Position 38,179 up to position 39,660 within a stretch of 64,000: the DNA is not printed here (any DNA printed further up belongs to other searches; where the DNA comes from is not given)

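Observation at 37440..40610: Low-GC three-gene island (PD-(D/E)XK-like protein, unrecognised 393-aa protein, FRG-domain protein): candidate uncharacterised defence or conflict module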

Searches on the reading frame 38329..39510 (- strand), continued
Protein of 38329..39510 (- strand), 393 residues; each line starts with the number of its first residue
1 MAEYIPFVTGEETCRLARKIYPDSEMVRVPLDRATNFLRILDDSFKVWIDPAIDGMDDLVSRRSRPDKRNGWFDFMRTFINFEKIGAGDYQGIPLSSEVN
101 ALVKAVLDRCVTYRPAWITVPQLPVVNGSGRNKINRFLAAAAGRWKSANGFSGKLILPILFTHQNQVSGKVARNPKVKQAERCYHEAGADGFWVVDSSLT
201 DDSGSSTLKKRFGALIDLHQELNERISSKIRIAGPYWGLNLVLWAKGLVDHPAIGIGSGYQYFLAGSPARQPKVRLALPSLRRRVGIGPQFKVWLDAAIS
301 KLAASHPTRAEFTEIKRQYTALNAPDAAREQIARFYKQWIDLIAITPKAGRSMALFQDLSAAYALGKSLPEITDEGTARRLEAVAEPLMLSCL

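Call 60: fold_search(model_id=the predicted structure, library=pdb)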
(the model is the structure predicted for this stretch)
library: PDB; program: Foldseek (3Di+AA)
matches with E <= 10: 1771; with E <= 0.001: 60
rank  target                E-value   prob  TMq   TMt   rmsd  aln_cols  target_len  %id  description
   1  6ygp                  1.0e-04  1.00  0.51  0.54   7.4       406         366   12  TGT WT labelled mit 5F-Trp crystallised at pH 5.5 (released 2020-04-08)
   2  2z1w                  1.2e-04  1.00  0.53  0.57   6.6       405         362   11  tRNA guanine transglycosylase TGT E235Q mutant in complex with BDI (2-BUTYL-5,6-DIHYDRO-1H-IMIDAZO[4,5-D]PYRIDAZINE-4,7- (released 2007-11-06)
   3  4ghr                  1.2e-04  1.00  0.50  0.54   6.8       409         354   10  TGT D102N mutant in complex with lin-benzohypoxanthine inhibitor (released 2013-09-04)
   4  2z1x                  1.3e-04  1.00  0.53  0.56   6.8       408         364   11  tRNA guanine transglycosylase E235Q mutant in complex with preQ1 (released 2007-11-06)
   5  4hvx                  1.5e-04  1.00  0.51  0.55   6.7       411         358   10  tRNA-guanine transglycosylase Y106F, C158V mutant in complex with queuine (released 2012-12-26)
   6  1p0e                  1.5e-04  1.00  0.50  0.53   6.7       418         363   11  CRYSTAL STRUCTURE OF ZYMOMONAS MOBILIS tRNA-GUANINE TRANSGLYCOSYLASE (TGT) COCRYSTALLISED WITH PREQ1 AT PH 5.5 (released 2003-09-30)
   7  4q4p                  1.7e-04  1.00  0.51  0.54   7.0       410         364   10  tRNA-Guanine Transglycosylase (TGT) in Complex with 2-{[2-(PIPERIDIN-1-YL)ETHYL]AMINO}-3,5-DIHYDRO-8H-IMIDAZO[4,5-G]QUIN (released 2014-07-09)
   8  2qii                  1.9e-04  1.00  0.52  0.55   6.7       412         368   10  Crystal Structure Of tRNA-Guanine Transglycosylase (TGT) From Zymomonas mobilis Complexed With Archaeosine Precursor, Pr (released 2007-07-17)
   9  3unt                  1.9e-04  1.00  0.53  0.55   7.3       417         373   10  tRNA-guanine transglycosylase E339Q mutant (released 2012-11-14)
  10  4pul                  1.9e-04  1.00  0.50  0.53   7.3       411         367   11  tRNA-Guanine Transglycosylase (TGT) Mutant D102N in Complex with 6-Amino-2-(methylamino)-1H,7H,8H-imidazo[4,5-g]quinazol (released 2014-07-16)
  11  6rkq                  1.9e-04  1.00  0.49  0.52   8.1       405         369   11  Crystal Structure of TGT in complex with N2-methyl-8-(prop-1-yn-1-yl)-3H,7H,8H-imidazo[4,5-g]quinazoline-2,6-diamine (released 2020-06-03)
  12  4puj                  2.0e-04  1.00  0.51  0.54   6.9       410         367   10  tRNA-Guanine Transglycosylase (TGT) in Complex with 6-Amino-2-{[2-(morpholin-4-yl)ethyl]amino}-1H,7H,8H-imidazo[4,5-g]qu (released 2014-07-16)
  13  4gh3                  2.0e-04  1.00  0.50  0.54   6.8       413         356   10  tRNA Guanine Transglycosylase in complex with phenethyl substituted lin-benzohypoxanthine inhibitor (released 2013-09-04)
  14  2ash_B                2.0e-04  1.00  0.45  0.48   8.1       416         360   10  Crystal structure of Queuine tRNA-ribosyltransferase (EC 2.4.2.29) (tRNA-guanine (tm1561) from THERMOTOGA MARITIMA at  (released 2005-09-06)
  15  4q4q                  2.1e-04  1.00  0.50  0.53   7.1       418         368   10  tRNA-Guanine Transglycosylase (TGT) in Complex with 2-[(Thiophen-2-ylmethyl)amino]-1H,7H,8H-imidazo[4,5-g]quinazolin-8-o (released 2014-07-09)
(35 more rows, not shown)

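Call 69: find_related_loci(query=A1, collection=viral_contigs, flank=10000)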
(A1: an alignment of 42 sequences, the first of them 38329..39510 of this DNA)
Query A1 (393 aa) in viral_contigs; peptide patterns used: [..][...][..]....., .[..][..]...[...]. (x = any residue, [..] = any of these).
75 stretches matched a pattern; 2 encode a relative of the query (tblastn E <= 1e-3); 2 distinct loci.
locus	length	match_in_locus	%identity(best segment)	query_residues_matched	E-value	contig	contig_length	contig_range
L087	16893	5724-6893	59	1-393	4e-161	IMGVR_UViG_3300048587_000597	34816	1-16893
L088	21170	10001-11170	59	1-393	4e-161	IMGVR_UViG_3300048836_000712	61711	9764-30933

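Call 70: search_dna_similar(query=window:38329-39510:-, collection=plasmids, mode=protein, max_evalue=0.001)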
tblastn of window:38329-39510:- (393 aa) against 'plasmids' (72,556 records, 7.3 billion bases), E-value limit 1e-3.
No match.

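Call 71: search_dna_similar(query=window:38329-39510:-, collection=phages, mode=protein, max_evalue=0.001)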
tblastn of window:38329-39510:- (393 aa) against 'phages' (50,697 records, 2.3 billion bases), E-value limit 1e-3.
No match.

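Call 73: search_protein_families(library=pfam, proteins=[L088:2037-3533:+, L088:3533-5035:+, L088:4917-6245:+, L088:6238-9138:+, L088:11916-12668:-, L088:12659-13495:-, L088:14673-15722:-, L088:15740-17833:-, L088:17836-18618:-, L088:18634-20619:-], max_evalue=0.001)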
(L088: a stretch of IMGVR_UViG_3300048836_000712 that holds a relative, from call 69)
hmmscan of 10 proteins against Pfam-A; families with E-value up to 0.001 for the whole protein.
L088:2037-3533:+ (499 aa): 3 families
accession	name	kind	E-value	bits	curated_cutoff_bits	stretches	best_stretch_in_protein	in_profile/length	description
PF02384.22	N6_Mtase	-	1.8e-98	330.2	20.4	1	150-461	3-308/311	N-6 DNA Methylase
PF12161.14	HsdM_N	-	1.5e-24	87.6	24.5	1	11-138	1-135/135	HsdM N-terminal domain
PF01170.24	UPF0020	-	5.2e-08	33.3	22.3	1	185-285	20-131/197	RMKL-like, methyltransferase domain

L088:3533-5035:+ (501 aa): 4 families
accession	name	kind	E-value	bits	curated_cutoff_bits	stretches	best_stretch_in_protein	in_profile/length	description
PF02384.22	N6_Mtase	-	1.5e-87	294.3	20.4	1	149-457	3-308/311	N-6 DNA Methylase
PF12161.14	HsdM_N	-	1.4e-24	87.6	24.5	1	10-137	1-135/135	HsdM N-terminal domain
PF07669.17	Eco57I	-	1.5e-05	25.6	25.3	1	251-359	50-162/171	Eco57I restriction-modification methylase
PF01170.24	UPF0020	-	0.00036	20.7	22.3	0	183-282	19-131/197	RMKL-like, methyltransferase domain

L088:4917-6245:+ (443 aa): 1 family
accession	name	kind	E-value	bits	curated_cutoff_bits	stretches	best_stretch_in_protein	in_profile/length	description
PF01420.25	Methylase_S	-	5.3e-14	53.2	22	1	110-214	53-154/168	Type I restriction modification DNA specificity domain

L088:6238-9138:+ (967 aa): 6 families
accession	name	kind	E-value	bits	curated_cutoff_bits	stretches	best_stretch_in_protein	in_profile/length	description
PF18766.7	SWI2_SNF2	-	2.8e-73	246.7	26.7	1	264-488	1-220/221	SWI2/SNF2 ATPase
PF04313.20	HSDR_N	-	2.7e-30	106.1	25.1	1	2-202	2-193/198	Type I restriction enzyme R protein N terminus (HSDR_N)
PF22679.2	T1R_D3-like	-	1.9e-19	71.1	27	1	582-649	87-156/158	Type I restriction enzyme subunit R domain 3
PF04851.21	ResIII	-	3.8e-19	69.6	22.5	1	262-418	5-163/164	Type III restriction enzyme, res subunit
PF00270.35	DEAD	-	0.00022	21.5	26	1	291-408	24-145/167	DEAD/DEAH box helicase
PF00176.29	SNF2-rel_dom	-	0.00083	19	24.9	0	348-428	93-173/290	SNF2-related domain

L088:11916-12668:- (251 aa): 1 family
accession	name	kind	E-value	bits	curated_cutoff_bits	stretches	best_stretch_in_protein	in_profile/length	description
PF13641.12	Glyco_tranf_2_3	-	0.00036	21.1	27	1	7-103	7-106/230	Glycosyltransferase like family 2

L088:12659-13495:- (279 aa): 1 family
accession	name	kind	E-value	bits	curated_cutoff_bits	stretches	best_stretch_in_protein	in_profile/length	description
PF05050.19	Methyltransf_21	-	7e-11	43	22.7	1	103-253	9-172/173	Methyltransferase FkbM domain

L088:14673-15722:- (350 aa): 2 families
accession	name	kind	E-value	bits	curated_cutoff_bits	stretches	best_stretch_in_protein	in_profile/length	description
PF00534.26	Glycos_transf_1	-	2e-10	40.9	26.4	1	251-320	101-172/172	Glycosyl transferases group 1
PF13692.12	Glyco_trans_1_4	-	2.3e-08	34.8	27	1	245-298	82-134/142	Glycosyl transferases group 1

L088:15740-17833:- (698 aa): 0 families

L088:17836-18618:- (261 aa): 0 families

L088:18634-20619:- (662 aa): 0 families

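Call 75: search_protein_families(library=padloc, proteins=[L036:3429-7205:+, L042:2273-5986:+, L042:6230-7969:+, L039:1423-5496:+, L039:6139-9087:+, L046:5818-9153:+, L041:117-3776:-, L031:2605-5439:+, L050:11981-14146:-], max_evalue=1e-8)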
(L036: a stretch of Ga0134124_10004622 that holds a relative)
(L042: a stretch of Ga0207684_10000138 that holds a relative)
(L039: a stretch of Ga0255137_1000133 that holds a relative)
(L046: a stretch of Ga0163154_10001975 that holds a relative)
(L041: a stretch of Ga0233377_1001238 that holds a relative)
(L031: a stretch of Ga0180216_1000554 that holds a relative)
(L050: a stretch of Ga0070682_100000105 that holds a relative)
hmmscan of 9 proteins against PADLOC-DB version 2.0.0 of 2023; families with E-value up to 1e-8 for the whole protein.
L036:3429-7205:+ (1259 aa): 2 families
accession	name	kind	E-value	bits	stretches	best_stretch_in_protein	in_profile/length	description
PDLC02707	PbeA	-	1.1e-10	38.7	0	712-881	241-413/672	PbeA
PDLC01252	Cas3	-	5.6e-09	33.9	0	753-1033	8-292/324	CAS-I; effector_G3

L042:2273-5986:+ (1238 aa): 3 families
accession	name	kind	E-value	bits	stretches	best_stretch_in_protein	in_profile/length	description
PDLC02707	PbeA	-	2.3e-10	37.7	0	732-860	277-413/672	PbeA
PDLC01252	Cas3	-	1.8e-09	35.5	0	732-1013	8-293/324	CAS-I; effector_G3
PDLC00938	Cas3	-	6.5e-09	33.5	0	848-1011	153-322/358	CRISPR-associated helicase Cas3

L042:6230-7969:+ (580 aa): 1 family
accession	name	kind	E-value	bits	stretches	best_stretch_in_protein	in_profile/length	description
PDLC00420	ThsB1|ThsB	-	4.7e-18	63.4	1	13-116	3-105/319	TIR-like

L039:1423-5496:+ (1358 aa): 9 families
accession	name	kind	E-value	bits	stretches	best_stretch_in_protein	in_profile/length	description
PDLC00661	HmaB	-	8.7e-123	409.1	3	575-1129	222-807/973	DNA-adenine methylase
PDLC00660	HmaB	-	2.3e-117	391.2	3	572-1129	218-807/967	DNA-adenine methylase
PDLC03927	PsyrA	-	2.5e-55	186.2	1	60-345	74-348/398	-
PDLC03233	MTase_II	-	1.9e-53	180.1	1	506-1044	108-642/731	Type II methyltransferase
PDLC02189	DUF1156_MTase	-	1.5e-49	167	2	353-695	13-340/944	-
PDLC03352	MTase_II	-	4e-38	128.9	2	748-929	398-597/1023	Type II methyltransferase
PDLC03961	ShosA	-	2.8e-36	123.4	1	7-281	14-285/303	-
PDLC03314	MTase_II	-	9.9e-27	91.4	2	353-658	13-297/944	Type II methyltransferase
PDLC02997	ShosA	-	6.9e-17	59.7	1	52-248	73-266/327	-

L039:6139-9087:+ (983 aa): 2 families
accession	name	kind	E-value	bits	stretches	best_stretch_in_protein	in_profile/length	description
PDLC00662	HmaC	-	3.5e-105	351.2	1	3-772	2-771/941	AAA+ ATPase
PDLC02192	DUF499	-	4.9e-29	98.8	1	29-552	16-514/1022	-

L046:5818-9153:+ (1112 aa): 2 families
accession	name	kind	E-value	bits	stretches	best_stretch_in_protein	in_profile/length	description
PDLC00662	HmaC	-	4.5e-72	241.6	1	7-819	4-792/941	AAA+ ATPase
PDLC02192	DUF499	-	7.6e-18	61.7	1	50-387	36-346/1022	-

L041:117-3776:- (1220 aa): 12 families
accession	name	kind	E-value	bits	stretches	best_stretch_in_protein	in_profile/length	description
PDLC02486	BrxC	-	0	1811.4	1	14-1220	1-1207/1207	BrxC-PglY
PDLC02476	BrxC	-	1.3e-96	322.4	1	16-1217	6-1177/1180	BrxC-PglY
PDLC02483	BrxC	-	3.6e-90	301.4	1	14-1141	3-1116/1212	BrxC-PglY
PDLC02471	BrxC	-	2.6e-77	259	1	14-1171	1-1121/1190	BrxC-PglY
PDLC02479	BrxC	-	2.1e-55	186.6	1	14-1152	1-1087/1172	BrxC-PglY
PDLC02489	BrxC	-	3.9e-48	162.3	1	90-579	67-553/1146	BrxC-PglY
PDLC02493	BrxC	-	2.2e-33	113.5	1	14-570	2-534/1215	BrxC-PglY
PDLC02491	BrxC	-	4.7e-30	102.5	1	14-529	5-515/794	BrxC-PglY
PDLC02484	BrxC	-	2.2e-19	66.9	1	15-476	4-463/1186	BrxC-PglY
PDLC02473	BrxC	-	7.5e-18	61.6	1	95-549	62-525/1277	BrxC-PglY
PDLC02474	BrxC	-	1.7e-16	57.5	1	272-544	246-540/1223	BrxC-PglY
PDLC02482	BrxC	-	4.3e-09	32.6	1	275-426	160-309/1231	BrxC-PglY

L031:2605-5439:+ (945 aa): 24 families
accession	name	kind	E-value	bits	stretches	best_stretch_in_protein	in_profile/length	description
PDLC03632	MTase_III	-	0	1360.7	1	52-945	74-983/983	Type III methyltransferase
PDLC03354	MTase_II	-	1.3e-39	134.4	1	138-487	60-383/425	Type II methyltransferase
PDLC03636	MTase_III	-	4.1e-39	132.8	2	213-316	89-194/575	Type III methyltransferase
PDLC03644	MTase_III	-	7.3e-35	118.7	1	128-486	28-393/542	Type III methyltransferase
PDLC03635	MTase_III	-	1.8e-29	101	1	217-301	267-356/708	Type III methyltransferase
PDLC03634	MTase_III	-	3e-29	100.4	1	138-459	94-423/621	Type III methyltransferase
PDLC03638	MTase_III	-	1.5e-28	97.6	1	216-474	429-665/816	Type III methyltransferase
PDLC03633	MTase_III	-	5.6e-28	96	2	133-291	72-226/616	Type III methyltransferase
PDLC03300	MTase_II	-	9e-28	95.2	2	137-302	10-171/302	Type II methyltransferase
PDLC03339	MTase_II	-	3.5e-24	83.3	2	419-486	204-271/399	Type II methyltransferase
PDLC03371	MTase_II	-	2.7e-22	77.5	1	135-486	7-252/260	Type II methyltransferase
PDLC03641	MTase_III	-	4.1e-22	76.5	1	133-460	99-426/657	Type III methyltransferase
PDLC03738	oMTase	-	7.7e-21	72.2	1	422-489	201-268/376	orphan methyltransferase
PDLC03216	MTase_II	-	1.6e-18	64.8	1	422-489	191-258/364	Type II methyltransferase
PDLC03637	MTase_III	-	2.6e-18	64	1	138-378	121-333/513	Type III methyltransferase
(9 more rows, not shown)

L050:11981-14146:- (722 aa): 0 families

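Call 95: search_protein_families(library=phrogs, proteins=[window:38329-39510:-], max_evalue=0.01)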
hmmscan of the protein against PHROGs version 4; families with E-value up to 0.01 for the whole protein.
window:38329-39510:- (393 aa): 0 families

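Call 100: find_encoding_contigs(protein=P0012, flank=8000, max_places=1)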
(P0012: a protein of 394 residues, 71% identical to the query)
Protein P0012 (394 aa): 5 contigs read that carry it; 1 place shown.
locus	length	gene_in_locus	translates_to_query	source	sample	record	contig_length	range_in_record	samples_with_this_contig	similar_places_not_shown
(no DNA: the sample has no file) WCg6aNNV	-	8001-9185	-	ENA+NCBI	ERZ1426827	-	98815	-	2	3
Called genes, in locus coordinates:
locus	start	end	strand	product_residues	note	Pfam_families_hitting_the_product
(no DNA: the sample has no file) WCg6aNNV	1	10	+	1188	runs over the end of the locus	PF01381:HTH_3, PF13560:HTH_31, PF00176:SNF2-rel_dom, PF04851:ResIII, PF00271:Helicase_C, PF13020:NOV_C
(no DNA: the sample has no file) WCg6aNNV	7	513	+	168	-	-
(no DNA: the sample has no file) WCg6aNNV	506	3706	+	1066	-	PF06634:DUF1156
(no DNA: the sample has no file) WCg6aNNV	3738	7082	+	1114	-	-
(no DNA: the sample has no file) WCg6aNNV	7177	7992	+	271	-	PF08867:FRG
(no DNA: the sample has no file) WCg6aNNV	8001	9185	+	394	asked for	-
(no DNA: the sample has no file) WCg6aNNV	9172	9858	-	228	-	-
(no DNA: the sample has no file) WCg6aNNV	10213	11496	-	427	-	PF13102:Phage_int_SAM_5 (weak), PF00589:Phage_integrase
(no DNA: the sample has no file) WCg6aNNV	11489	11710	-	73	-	PF13443:HTH_26, PF01381:HTH_3 (weak)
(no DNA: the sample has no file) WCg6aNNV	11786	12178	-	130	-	-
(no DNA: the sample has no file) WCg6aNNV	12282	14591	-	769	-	PF08706:D5_N, PF19263:DUF5906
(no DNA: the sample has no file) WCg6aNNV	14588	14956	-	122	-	-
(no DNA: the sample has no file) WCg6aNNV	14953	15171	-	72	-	PF12728:HTH_17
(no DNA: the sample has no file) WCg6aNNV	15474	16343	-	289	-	-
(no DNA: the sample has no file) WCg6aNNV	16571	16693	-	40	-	-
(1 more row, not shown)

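Call 101: find_encoding_contigs(protein=P0019, flank=8000, max_places=1)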
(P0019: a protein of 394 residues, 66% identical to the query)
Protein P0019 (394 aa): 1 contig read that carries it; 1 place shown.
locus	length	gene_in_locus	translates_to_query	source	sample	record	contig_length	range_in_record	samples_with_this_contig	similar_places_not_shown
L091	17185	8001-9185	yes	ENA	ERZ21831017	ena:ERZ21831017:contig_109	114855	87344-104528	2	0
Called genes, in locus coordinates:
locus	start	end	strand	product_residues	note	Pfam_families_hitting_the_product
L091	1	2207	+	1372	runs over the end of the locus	PF02481:DNA_processg_A, PF06634:DUF1156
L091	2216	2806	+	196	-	-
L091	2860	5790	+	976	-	PF04465:DUF499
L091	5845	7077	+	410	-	PF13565:HTH_32 (faint), PF07592:DDE_Tnp_ISAZ013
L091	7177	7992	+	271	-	PF08867:FRG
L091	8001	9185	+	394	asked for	-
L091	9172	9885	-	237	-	-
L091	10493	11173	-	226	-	PF26351:DUF8091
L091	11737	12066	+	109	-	-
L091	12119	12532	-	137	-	-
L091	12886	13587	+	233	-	PF13005:zf-IS66, PF03050:DDE_Tnp_IS66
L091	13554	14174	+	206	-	PF03050:DDE_Tnp_IS66, PF13817:DDE_Tnp_IS66_C (weak)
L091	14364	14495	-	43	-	-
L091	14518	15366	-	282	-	PF27228:MTBMA_p00010_2nd (weak)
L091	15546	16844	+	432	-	PF00872:Transposase_mut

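Call 102: find_encoding_contigs(protein=P0034, flank=8000, max_places=1)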
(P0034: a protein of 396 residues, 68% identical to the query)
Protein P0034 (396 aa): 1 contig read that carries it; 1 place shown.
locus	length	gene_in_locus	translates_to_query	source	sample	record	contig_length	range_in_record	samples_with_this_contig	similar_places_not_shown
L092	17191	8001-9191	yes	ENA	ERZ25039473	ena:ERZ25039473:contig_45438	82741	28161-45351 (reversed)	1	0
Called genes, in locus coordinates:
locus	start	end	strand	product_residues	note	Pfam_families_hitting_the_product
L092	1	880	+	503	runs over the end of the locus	PF01654:Cyt_bd_oxida_I, PF00034:Cytochrom_C (faint), PF13442:Cytochrome_CBB3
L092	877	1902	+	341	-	-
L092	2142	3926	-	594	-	PF00144:Beta-lactamase, PF11954:DUF3471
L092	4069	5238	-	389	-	PF06965:Na_H_antiport_1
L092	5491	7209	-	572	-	PF01609:DDE_Tnp_1 (weak)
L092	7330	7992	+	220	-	PF08867:FRG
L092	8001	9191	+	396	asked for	-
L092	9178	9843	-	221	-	-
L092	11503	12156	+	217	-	PF13635:DUF4143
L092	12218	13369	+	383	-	PF13433:Peripla_BP_5, PF13458:Peripla_BP_6, PF01094:ANF_receptor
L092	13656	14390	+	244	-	-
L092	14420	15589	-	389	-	PF12838:Fer4_7 (faint), PF13237:Fer4_10 (faint), PF12797:Fer4_2 (faint), PF14697:Fer4_21, PF13187:Fer4_9 (weak), PF00037:Fer4 (weak)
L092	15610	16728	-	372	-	-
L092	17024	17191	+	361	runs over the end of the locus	PF00465:Fe-ADH, PF13685:Fe-ADH_2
